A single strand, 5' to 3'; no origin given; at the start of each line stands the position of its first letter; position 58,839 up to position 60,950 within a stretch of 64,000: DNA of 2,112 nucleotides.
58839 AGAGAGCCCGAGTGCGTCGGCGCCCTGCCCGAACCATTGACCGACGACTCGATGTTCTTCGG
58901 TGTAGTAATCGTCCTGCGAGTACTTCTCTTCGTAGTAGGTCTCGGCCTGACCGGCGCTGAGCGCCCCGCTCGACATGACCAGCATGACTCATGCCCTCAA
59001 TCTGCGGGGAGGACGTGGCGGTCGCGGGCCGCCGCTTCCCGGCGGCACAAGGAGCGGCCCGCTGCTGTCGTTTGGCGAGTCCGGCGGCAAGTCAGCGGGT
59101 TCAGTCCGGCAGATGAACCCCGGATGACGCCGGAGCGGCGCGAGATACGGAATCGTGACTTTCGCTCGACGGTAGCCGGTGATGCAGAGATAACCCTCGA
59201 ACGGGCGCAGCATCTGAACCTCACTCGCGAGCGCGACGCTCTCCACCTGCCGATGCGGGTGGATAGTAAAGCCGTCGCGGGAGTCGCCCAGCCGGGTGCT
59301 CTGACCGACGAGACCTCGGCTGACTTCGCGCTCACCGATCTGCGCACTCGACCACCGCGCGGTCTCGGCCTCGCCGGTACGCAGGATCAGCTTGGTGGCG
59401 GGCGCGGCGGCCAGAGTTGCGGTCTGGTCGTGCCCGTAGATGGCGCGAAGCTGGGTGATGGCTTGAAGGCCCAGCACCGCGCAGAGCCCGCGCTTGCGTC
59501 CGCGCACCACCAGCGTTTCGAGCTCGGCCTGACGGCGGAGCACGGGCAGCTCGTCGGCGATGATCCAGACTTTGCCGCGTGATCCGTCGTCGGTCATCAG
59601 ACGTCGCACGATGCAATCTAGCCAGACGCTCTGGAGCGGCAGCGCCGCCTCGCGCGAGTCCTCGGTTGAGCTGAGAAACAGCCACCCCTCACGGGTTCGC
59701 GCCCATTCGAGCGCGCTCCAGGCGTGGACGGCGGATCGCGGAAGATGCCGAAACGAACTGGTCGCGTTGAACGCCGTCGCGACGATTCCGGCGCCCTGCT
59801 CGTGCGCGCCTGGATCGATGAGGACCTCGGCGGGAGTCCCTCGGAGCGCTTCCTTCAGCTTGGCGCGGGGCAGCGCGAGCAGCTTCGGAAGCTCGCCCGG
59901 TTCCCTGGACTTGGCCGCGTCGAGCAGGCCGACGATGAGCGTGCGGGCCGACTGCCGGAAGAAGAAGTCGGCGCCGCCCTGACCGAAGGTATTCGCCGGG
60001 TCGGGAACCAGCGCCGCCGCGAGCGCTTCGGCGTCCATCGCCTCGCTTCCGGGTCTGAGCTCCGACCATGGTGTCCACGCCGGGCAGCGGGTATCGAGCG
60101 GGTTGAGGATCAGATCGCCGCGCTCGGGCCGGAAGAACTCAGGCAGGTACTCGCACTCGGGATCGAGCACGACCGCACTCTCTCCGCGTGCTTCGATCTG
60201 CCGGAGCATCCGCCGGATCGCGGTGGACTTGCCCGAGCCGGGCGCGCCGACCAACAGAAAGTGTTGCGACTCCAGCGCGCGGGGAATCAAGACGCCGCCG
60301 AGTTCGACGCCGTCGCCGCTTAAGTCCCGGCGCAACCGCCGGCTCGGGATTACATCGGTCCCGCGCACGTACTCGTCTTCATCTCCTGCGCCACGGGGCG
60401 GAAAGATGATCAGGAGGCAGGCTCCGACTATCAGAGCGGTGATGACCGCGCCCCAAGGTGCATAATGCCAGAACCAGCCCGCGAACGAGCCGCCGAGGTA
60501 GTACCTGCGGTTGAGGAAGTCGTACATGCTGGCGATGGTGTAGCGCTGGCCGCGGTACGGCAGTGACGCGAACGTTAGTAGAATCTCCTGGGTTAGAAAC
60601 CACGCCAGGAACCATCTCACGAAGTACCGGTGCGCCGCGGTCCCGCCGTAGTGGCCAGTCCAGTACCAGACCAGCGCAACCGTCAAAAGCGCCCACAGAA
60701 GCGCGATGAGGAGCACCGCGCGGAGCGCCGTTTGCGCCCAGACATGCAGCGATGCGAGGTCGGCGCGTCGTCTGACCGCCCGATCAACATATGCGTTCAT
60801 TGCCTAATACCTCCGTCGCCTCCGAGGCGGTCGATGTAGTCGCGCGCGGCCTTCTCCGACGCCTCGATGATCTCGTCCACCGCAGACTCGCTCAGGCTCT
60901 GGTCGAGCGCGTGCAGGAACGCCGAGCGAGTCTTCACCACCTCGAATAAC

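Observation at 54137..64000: Integrative conjugative element at tRNA-Asn with MobF relaxase, T4CP and an ImmR/ImmA-type switch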

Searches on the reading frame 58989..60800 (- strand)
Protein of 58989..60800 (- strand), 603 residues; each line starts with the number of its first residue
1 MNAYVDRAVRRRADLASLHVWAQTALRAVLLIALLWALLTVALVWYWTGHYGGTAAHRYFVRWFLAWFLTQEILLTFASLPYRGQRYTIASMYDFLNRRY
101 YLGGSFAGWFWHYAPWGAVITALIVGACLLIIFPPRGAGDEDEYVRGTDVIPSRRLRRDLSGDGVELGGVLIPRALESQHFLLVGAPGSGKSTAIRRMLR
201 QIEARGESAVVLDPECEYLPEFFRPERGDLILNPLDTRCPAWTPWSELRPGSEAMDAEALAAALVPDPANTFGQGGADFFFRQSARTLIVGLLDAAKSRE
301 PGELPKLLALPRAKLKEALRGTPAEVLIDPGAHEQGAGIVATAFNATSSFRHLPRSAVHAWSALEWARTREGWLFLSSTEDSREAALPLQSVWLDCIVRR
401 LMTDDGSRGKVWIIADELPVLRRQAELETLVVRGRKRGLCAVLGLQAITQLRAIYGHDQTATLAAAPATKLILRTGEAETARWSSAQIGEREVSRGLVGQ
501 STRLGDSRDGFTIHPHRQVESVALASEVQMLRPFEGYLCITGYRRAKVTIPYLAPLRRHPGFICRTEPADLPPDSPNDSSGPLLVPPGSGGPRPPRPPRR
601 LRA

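Call 6: search_protein_families(library=pfam, proteins=[window:58989-60800:-], max_evalue=0.01)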
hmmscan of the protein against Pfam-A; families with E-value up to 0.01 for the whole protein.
window:58989-60800:- (603 aa): 12 families
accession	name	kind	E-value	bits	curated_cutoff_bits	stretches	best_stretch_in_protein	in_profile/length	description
PF10412.15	TrwB_AAD_bind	-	6.2e-89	299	20.5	1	166-541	3-376/387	Type IV secretion-system coupling protein DNA-binding domain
PF12696.13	TraG-D_C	-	1.9e-16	60.5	22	1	412-522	3-115/126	TraM recognition site of TraD and TraG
PF02534.20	T4SS-DNA_transf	-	3.7e-08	33.1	20.1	1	164-295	31-162/468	Type IV secretory system Conjugative DNA transfer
PF01935.23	DUF87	-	1e-05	26.2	23.2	1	178-222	23-68/220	Helicase HerA, central domain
PF13191.12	AAA_16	-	1.6e-05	25.9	32.6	1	178-219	24-63/167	AAA ATPase domain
PF13401.12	AAA_22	-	0.001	19.8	27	1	179-210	6-37/130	AAA domain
PF01580.24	FtsK_SpoIIIE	-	0.0017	18.3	24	1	178-199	38-60/221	FtsK/SpoIIIE family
PF06414.18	Zeta_toxin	-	0.0022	17.9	22.3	1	181-215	19-52/199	Zeta toxin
PF13671.12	AAA_33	-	0.0027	18.4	27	1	181-203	2-24/143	AAA domain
PF03308.22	MeaB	-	0.0032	17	23.1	1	171-214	26-71/273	Methylmalonyl Co-A mutase-associated GTPase MeaB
PF01443.25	Viral_helicase1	-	0.0055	17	21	1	185-205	5-22/228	Viral superfamily 1 RNA helicase core domain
PF13245.12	AAA_19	-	0.0081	16.8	25.1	0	174-207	7-40/134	AAA domain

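Call 16: find_encoding_contigs(protein=window:58989-60800:-, flank=10000, max_places=6)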
Protein window:58989-60800:- (603 aa): no gene with exactly this product is on record in the collection.

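Call 18: find_related_loci(query=window:58989-60800:-, collection=genome_contigs, flank=10000)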
Query window:58989-60800:- (603 aa) in genome_contigs; peptide patterns used: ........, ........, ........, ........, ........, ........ (x = any residue, [..] = any of these).
73 stretches matched a pattern; 17 encode a relative of the query (tblastn E <= 1e-3); 16 distinct loci.
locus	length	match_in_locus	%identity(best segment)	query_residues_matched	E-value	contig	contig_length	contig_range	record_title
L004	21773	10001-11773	90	1-591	0e+0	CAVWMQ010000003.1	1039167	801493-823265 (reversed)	MAG: uncultured delta proteobacterium isolate MFD01248.bin.1.68 genome assembly, contig: contig_1630, whole genome shotg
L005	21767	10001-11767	89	1-588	0e+0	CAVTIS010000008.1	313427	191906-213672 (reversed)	MAG: uncultured delta proteobacterium isolate MFD05705.bin.1.131 genome assembly, contig: contig_44616, whole genome sho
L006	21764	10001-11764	91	1-588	0e+0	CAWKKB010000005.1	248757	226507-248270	MAG: uncultured delta proteobacterium isolate MFD00731.bin.2.133 genome assembly, contig: contig_35306, whole genome sho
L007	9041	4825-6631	93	1-603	0e+0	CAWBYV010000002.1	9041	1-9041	MAG: uncultured delta proteobacterium isolate MFD03044.bin.2.84 genome assembly, contig: contig_12512, whole genome shot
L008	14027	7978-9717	72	1-584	0e+0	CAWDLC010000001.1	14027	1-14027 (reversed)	MAG: Candidatus Binataceae bacterium isolate MFD04492.bin.2.156 genome assembly, contig: contig_100178, whole genome sho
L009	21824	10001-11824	70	1-603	0e+0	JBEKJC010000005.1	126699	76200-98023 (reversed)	MAG: Candidatus Binataceae bacterium isolate SPRUCE 314 SPRUCE_314_5, whole genome shotgun sequence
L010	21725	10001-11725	72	1-580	0e+0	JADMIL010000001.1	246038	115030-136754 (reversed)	MAG: Candidatus Binataceae bacterium isolate MAG011 NODE_41_length_246038_cov_10.888313, whole genome shotgun sequence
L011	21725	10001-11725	71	1-580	0e+0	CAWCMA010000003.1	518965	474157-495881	MAG: uncultured delta proteobacterium isolate MFD05502.bin.1.141 genome assembly, contig: contig_31094, whole genome sho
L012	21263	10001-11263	91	1-422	0e+0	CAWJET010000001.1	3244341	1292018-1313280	MAG: uncultured delta proteobacterium isolate MFD09222.bin.1.22 genome assembly, contig: contig_37878, whole genome shot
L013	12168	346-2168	73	1-603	0e+0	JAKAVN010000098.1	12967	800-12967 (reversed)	MAG: Deltaproteobacteria bacterium isolate YP4.bin102 NODE_6752_length_12967_cov_1.882866, whole genome shotgun sequence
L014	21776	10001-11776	89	1-603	0e+0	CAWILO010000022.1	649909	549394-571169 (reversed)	MAG: uncultured delta proteobacterium isolate MFD03346.bin.1.66 genome assembly, contig: contig_5690, whole genome shotg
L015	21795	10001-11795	74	1-603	0e+0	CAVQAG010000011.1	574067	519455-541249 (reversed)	MAG: uncultured delta proteobacterium isolate MFD09286.bin.2.82 genome assembly, contig: contig_44811, whole genome shot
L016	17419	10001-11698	53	1-567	0e+0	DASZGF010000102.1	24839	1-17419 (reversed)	MAG TPA_asm: Candidatus Binataceae bacterium isolate SMAG_U6541 k141_207155, whole genome shotgun sequence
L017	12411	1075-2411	65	84-531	1e-139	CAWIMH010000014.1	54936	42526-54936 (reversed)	MAG: uncultured proteobacterium isolate MFD05377.bin.1.214 genome assembly, contig: contig_30722, whole genome shotgun s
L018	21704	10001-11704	87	1-568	0e+0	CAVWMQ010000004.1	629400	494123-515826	MAG: uncultured delta proteobacterium isolate MFD01248.bin.1.68 genome assembly, contig: contig_18190, whole genome shot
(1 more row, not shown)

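Call 25: search_protein_families(library=pfam, proteins=[L016:1-1089:+, L016:939-1820:+, L016:2206-3405:+, L016:3341-4129:+, L016:4108-5076:+, L016:5109-6320:+, L016:6317-7030:+, L016:6723-7823:+], max_evalue=0.01)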
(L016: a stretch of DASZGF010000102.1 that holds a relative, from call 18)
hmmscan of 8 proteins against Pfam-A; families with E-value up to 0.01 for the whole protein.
L016:1-1089:+ (362 aa): 1 family
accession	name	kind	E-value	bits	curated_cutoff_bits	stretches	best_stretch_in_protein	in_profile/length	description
PF19044.6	P-loop_TraG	-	1.4e-07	31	25.8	1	130-257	210-339/413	TraG P-loop domain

L016:939-1820:+ (293 aa): 0 families

L016:2206-3405:+ (399 aa): 1 family
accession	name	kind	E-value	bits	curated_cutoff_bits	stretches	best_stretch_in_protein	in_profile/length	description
PF04610.19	TrbL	-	2.5e-21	76.9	25.9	1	40-255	2-209/215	TrbL/VirB6 plasmid conjugal transfer protein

L016:3341-4129:+ (262 aa): 1 family
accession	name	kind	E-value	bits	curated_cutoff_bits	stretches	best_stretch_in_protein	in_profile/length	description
PF04335.19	VirB8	-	5.3e-30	105.3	23.2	2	30-189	7-164/213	VirB8 protein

L016:4108-5076:+ (322 aa): 1 family
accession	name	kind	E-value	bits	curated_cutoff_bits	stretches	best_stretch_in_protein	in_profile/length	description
PF03524.21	CagX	-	9.6e-46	156.5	34.2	1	98-311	14-196/198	Conjugal transfer protein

L016:5109-6320:+ (403 aa): 1 family
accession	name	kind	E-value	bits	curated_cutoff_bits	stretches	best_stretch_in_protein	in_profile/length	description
PF03743.19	TrbI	-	2.9e-52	177.7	35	1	199-397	1-188/188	Bacterial conjugation TrbI-like protein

L016:6317-7030:+ (237 aa): 1 family
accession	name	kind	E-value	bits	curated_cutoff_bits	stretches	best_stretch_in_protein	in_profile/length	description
PF10502.14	Peptidase_S26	-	4.6e-12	46.7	22.9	1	36-177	33-163/168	Signal peptidase, peptidase S26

L016:6723-7823:+ (366 aa): 7 families
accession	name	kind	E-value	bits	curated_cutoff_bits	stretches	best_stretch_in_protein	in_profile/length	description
PF00437.27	T2SSE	-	8.3e-34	117.3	24.9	1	151-334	99-274/370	Type II/IV secretion system protein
PF13191.12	AAA_16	-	1.8e-05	25.7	32.6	1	188-260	15-84/167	AAA ATPase domain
PF12775.13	AAA_7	-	0.0007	19.6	25.8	1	187-229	24-66/181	P-loop containing dynein motor region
PF20720.3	nSTAND3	-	0.0015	18.7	27.2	1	191-237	12-59/155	Novel STAND NTPase 3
PF01580.24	FtsK_SpoIIIE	-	0.0015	18.4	24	1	197-218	40-61/221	FtsK/SpoIIIE family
PF00005.33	ABC_tran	-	0.0029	18.6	25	1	192-230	7-45/137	ABC transporter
PF13401.12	AAA_22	-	0.0034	18.1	27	1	194-247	2-42/130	AAA domain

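Call 28: search_solved_structures(query=A1, max_evalue=10, show_alignments=2)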
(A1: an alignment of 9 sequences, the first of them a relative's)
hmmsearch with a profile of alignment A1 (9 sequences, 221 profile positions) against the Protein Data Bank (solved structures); distinct sequences matched with E-value up to 10: 3.
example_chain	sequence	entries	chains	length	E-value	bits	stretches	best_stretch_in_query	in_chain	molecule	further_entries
7t5t_A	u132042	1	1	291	0.013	18.3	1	101-172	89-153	CapP toxin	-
7npd_A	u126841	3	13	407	0.97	12.2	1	142-169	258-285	Walker A-type ATPase | AAA family ATPase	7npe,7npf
9vzy_A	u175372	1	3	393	1.6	11.4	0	106-218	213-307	HTH cro/C1-type domain-containing protein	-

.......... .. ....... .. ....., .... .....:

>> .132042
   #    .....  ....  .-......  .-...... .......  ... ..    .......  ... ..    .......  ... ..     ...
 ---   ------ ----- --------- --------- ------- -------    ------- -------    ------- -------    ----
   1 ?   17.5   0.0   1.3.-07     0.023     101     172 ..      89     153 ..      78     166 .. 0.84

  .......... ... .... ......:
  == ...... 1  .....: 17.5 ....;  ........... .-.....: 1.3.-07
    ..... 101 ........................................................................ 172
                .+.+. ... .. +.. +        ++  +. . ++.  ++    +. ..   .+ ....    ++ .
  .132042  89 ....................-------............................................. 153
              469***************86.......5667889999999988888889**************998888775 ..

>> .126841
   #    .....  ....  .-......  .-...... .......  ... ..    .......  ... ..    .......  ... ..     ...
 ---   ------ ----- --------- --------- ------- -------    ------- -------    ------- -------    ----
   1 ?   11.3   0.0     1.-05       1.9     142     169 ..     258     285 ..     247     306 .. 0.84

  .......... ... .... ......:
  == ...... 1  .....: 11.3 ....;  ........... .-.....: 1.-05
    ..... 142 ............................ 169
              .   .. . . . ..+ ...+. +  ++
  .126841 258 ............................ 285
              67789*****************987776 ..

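Call 29: search_protein_families(library=ncbifam, proteins=[L005:7932-8594:+, window:58989-60800:-], max_evalue=0.1)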
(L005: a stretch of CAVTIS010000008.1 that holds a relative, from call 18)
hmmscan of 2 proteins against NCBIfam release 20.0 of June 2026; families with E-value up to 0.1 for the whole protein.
L005:7932-8594:+ (221 aa): 0 families

window:58989-60800:- (603 aa): 18 families
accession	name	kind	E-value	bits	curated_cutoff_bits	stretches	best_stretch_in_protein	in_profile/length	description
TIGR02759.1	TraD_Ftype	equivalog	6e-79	266.3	521.35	1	17-552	11-551/566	type IV conjugative transfer system coupling protein TraD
NF010254.0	PRK13700.1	subfamily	1e-47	163.1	1221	1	153-566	160-576/735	F-type conjugal transfer protein TraD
NF045973.1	conju_CD1115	equivalog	2.8e-12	46.2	250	1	410-497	292-381/442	VirD4-like conjugal transfer protein, CD1115 family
TIGR03743.1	SXT_TraD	subfamily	5.8e-07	28.3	366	1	407-507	484-584/636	conjugative transfer system coupling protein TraD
NF041326.1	Bacteroid_MobC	subfamily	2e-05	23.2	900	1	407-490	454-535/655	conjugal transfer protein MobC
NF045975.1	VirB4_plasma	equivalog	4.7e-05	21.3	590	1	181-219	518-556/894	Mbov_0397 family ICE element conjugal transfer ATPase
NF010394.0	PRK13822.1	subfamily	0.00021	20.2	443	1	401-508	468-577/643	conjugal transfer coupling protein TraG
TIGR02767.1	TraG-Ti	equivalog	0.00099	18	686.2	1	394-495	449-551/623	Ti-type conjugative transfer system protein TraG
NF045971.1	conju_CD1110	equivalog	0.0029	16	325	1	176-220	413-458/752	VirB4-like conjugal transfer ATPase, CD1110 family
NF006746.0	PRK09270.1-5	subfamily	0.0042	16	250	1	172-212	13-55/210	nucleoside/nucleotide kinase family protein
TIGR03925.1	T7SS_EccC_b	equivalog_domain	0.0056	15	346.55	1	166-207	350-390/564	type VII secretion protein EccCb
NF040819.1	helicase_HerA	equivalog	0.0076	14.8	970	1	176-234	154-212/561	DNA double-strand break repair helicase HerA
TIGR01448.2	helicase_RecD2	equivalog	0.011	13.9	500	1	173-211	326-364/713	SF1B family DNA helicase RecD2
TIGR00750.1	lao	equivalog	0.029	13.5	240.75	1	171-212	27-68/300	methylmalonyl Co-A mutase-associated GTPase MeaB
NF001624.0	PRK00411.1-2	subfamily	0.031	13.2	354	1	182-216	56-90/374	ORC1-type DNA replication protein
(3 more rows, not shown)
